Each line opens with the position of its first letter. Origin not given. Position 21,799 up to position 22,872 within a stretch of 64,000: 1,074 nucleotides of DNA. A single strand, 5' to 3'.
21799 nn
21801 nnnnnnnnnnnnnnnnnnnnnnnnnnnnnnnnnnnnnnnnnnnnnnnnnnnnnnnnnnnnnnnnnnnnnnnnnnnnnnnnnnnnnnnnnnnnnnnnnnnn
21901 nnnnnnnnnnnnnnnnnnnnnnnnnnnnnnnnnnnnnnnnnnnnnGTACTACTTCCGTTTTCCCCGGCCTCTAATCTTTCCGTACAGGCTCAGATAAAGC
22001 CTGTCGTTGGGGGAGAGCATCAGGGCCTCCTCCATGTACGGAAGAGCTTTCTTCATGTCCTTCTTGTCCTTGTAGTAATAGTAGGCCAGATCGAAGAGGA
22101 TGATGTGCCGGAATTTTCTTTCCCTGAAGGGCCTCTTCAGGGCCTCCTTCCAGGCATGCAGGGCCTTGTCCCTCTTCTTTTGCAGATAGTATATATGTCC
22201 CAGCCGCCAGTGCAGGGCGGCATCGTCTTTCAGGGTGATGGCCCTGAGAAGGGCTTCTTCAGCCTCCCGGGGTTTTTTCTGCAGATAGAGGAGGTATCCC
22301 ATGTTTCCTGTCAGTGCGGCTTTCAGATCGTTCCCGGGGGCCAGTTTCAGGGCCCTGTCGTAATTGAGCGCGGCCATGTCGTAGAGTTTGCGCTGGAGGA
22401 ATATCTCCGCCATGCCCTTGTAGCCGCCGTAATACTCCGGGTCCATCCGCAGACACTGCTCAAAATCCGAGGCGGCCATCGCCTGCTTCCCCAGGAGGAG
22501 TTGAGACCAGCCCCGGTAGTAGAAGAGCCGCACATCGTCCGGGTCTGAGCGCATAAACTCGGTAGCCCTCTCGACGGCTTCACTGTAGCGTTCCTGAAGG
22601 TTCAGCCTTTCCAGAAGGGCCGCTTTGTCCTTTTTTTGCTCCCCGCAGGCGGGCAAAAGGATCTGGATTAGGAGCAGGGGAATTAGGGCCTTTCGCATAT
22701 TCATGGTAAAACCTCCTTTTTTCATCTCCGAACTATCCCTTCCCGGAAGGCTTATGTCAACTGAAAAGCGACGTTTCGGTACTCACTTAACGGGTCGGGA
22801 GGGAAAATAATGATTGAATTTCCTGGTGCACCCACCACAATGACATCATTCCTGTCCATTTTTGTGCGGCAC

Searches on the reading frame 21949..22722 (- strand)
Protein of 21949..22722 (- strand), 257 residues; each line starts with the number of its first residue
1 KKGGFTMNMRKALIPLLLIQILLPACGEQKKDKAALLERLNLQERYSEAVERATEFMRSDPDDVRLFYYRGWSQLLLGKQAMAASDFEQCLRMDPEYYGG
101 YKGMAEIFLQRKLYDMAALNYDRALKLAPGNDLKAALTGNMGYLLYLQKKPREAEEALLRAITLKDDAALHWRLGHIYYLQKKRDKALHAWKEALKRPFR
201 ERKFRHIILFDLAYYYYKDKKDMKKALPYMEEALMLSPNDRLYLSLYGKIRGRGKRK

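Call 64: search_protein_families(library=pfam, proteins=[window:21949-22722:-], max_evalue=0.001)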
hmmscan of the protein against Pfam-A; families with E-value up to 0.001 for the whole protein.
window:21949-22722:- (257 aa): 12 families
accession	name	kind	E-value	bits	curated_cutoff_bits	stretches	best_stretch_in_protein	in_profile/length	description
PF07719.23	TPR_2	-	8e-21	72.8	27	1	168-196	1-29/34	Tetratricopeptide repeat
PF00515.34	TPR_1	-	1.6e-20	72.4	27.8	2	173-196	6-29/34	Tetratricopeptide repeat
PF13432.12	TPR_16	-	2.1e-14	54.1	32.7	0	174-240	3-64/65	Tetratricopeptide repeat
PF13181.12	TPR_8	-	2.3e-13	49.6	25.7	0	210-240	5-34/34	Tetratricopeptide repeat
PF13424.12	TPR_12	-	4.7e-13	49.6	30.1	1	103-165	8-75/77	Tetratricopeptide repeat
PF13428.12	TPR_14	-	5.6e-08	33.2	23.5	0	211-249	6-43/44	Tetratricopeptide repeat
PF14559.12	TPR_19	-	1.8e-07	31.8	25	0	83-133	10-61/68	Tetratricopeptide repeat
PF13431.12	TPR_17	-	2.3e-06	27.9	24.4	0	56-83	5-32/34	Tetratricopeptide repeat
PF25062.1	ARM_TT21_N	-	3.7e-05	24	40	1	43-238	6-199/222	Tetratricopeptide repeat protein 21 N-terminal ARM repeat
PF13371.12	TPR_9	-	0.00029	21.2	35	0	44-96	9-61/73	Tetratricopeptide repeat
PF23914.1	TPR_CcmH_CycH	-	0.00069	19.9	42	0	166-248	48-128/158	Cytochrome c-type biogenesis protein H TPR domain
PF13174.12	TPR_6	-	0.00078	20.4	26.3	0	67-95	3-31/33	Tetratricopeptide repeat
